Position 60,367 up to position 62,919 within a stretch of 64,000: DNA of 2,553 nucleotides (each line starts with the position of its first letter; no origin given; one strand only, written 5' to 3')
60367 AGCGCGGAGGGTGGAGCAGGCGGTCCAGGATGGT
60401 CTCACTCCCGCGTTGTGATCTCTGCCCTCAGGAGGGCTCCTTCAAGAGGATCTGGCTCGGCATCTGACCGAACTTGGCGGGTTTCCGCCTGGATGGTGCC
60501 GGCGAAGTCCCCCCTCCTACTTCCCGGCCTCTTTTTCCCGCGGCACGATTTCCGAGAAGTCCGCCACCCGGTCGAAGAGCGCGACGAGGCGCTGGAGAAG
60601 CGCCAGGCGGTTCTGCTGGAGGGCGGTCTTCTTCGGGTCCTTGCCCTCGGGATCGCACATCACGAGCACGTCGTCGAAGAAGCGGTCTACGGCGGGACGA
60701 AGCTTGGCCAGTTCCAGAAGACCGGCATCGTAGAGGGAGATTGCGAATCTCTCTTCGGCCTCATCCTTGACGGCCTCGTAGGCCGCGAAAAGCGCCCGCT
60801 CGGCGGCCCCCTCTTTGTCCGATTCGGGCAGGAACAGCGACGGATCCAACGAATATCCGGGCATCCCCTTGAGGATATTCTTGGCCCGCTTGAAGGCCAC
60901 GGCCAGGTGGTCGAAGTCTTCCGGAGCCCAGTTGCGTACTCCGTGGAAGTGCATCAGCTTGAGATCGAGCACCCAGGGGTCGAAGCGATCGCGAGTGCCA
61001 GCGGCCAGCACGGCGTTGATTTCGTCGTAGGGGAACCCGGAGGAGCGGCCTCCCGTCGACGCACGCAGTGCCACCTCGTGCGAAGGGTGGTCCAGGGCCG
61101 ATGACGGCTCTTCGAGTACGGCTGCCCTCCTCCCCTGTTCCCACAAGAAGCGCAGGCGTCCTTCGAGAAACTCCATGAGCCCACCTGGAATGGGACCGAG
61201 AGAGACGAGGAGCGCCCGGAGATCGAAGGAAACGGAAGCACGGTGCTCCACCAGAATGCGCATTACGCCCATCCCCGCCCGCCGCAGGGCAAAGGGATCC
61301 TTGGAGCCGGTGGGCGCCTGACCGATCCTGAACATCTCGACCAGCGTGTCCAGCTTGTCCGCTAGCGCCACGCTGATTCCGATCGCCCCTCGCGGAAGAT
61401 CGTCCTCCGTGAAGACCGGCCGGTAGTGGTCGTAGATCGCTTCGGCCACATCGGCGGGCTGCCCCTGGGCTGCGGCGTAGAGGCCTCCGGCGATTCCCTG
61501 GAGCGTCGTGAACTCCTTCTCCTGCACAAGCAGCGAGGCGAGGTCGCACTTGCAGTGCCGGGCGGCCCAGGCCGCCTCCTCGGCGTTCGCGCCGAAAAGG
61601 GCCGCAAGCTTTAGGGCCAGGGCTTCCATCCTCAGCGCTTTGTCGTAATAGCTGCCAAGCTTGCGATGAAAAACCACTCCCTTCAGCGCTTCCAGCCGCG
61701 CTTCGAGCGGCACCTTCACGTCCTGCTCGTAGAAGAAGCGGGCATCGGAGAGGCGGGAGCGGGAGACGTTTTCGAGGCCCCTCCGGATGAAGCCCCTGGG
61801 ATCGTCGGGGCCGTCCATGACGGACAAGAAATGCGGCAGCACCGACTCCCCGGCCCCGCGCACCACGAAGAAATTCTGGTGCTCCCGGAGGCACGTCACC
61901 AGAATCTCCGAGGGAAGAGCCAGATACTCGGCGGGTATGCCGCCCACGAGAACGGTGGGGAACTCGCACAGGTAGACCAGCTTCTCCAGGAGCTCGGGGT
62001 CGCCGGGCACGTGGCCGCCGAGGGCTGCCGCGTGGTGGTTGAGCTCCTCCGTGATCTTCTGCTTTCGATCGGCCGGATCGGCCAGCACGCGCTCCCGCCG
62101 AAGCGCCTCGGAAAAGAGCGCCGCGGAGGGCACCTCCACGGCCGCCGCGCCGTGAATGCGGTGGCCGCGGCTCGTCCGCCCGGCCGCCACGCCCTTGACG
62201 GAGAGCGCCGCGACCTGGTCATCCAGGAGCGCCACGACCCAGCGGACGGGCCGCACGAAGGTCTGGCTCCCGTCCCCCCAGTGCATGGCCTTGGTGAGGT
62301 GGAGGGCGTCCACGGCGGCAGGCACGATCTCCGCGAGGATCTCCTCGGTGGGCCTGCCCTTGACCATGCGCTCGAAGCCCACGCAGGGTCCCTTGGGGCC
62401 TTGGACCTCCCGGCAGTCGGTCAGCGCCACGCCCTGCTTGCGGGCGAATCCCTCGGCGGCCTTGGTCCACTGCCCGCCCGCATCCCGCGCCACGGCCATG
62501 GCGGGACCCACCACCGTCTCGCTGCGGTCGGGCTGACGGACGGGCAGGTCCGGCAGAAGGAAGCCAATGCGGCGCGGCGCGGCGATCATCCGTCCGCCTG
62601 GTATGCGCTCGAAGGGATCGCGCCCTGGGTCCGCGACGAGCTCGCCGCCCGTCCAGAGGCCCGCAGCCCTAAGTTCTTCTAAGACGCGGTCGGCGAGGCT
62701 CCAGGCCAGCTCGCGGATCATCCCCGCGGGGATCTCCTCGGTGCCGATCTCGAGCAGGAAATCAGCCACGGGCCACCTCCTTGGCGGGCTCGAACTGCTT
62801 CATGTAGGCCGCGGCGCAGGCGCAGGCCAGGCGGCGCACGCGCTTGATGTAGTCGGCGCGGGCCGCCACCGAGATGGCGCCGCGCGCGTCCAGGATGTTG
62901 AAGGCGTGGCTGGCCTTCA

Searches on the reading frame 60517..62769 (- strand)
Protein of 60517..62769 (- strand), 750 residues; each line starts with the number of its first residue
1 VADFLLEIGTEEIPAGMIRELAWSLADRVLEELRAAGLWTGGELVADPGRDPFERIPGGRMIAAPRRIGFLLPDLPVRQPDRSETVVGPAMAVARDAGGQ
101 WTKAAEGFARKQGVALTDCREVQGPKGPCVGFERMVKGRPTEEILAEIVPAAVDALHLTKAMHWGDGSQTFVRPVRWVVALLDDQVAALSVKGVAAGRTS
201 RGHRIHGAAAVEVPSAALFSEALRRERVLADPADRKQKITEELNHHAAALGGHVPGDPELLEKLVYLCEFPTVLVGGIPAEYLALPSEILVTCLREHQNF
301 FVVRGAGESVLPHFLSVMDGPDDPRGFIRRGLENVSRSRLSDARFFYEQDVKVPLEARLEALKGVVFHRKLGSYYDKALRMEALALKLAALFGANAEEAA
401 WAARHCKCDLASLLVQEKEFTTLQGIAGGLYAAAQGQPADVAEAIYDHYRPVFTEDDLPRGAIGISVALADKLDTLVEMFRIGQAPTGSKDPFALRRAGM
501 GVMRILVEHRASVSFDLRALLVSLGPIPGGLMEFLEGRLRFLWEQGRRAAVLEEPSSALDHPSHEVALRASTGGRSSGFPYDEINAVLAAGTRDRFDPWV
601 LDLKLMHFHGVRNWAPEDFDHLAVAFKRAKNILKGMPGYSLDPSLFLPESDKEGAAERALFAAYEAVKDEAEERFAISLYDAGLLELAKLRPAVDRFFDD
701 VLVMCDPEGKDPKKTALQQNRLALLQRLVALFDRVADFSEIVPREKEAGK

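Call 43: find_encoding_contigs(protein=window:60517-62769:-, flank=10000, max_places=4)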
Protein window:60517-62769:- (750 aa): 7 contigs read that carry it; 3 places shown.
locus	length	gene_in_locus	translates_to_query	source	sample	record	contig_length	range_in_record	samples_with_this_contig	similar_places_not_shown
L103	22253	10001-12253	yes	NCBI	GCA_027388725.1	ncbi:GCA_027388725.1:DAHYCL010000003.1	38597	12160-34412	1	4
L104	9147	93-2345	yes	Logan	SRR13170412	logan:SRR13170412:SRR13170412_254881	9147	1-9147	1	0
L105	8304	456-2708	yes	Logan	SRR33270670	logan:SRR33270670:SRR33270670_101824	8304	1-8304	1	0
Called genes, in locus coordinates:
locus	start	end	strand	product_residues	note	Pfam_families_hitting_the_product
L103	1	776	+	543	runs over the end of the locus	PF00115:COX1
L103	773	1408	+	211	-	PF00510:COX3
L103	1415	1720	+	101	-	PF03626:COX4_pro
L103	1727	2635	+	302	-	PF02790:COX2_TM, PF00116:COX2, PF00034:Cytochrom_C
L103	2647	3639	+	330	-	PF01040:UbiA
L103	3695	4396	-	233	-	PF03544:TonB_C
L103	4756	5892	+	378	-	PF13439:Glyco_transf_4, PF13579:Glyco_trans_4_4, PF20706:GT4-conflict, PF00534:Glycos_transf_1, PF13692:Glyco_trans_1_4, PF13524:Glyco_trans_1_2 (faint)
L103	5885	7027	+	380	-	PF13439:Glyco_transf_4, PF00534:Glycos_transf_1, PF13692:Glyco_trans_1_4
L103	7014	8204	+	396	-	PF04932:Wzy_C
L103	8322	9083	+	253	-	PF11967:RecO_N, PF02565:RecO_C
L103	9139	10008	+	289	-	PF02091:tRNA-synt_2e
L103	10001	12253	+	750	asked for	PF02092:tRNA_synt_2f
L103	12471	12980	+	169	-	PF02082:Rrf2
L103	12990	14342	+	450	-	PF01654:Cyt_bd_oxida_I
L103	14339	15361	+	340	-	PF02322:Cyt_bd_oxida_II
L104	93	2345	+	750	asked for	PF02092:tRNA_synt_2f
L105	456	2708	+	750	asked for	PF02092:tRNA_synt_2f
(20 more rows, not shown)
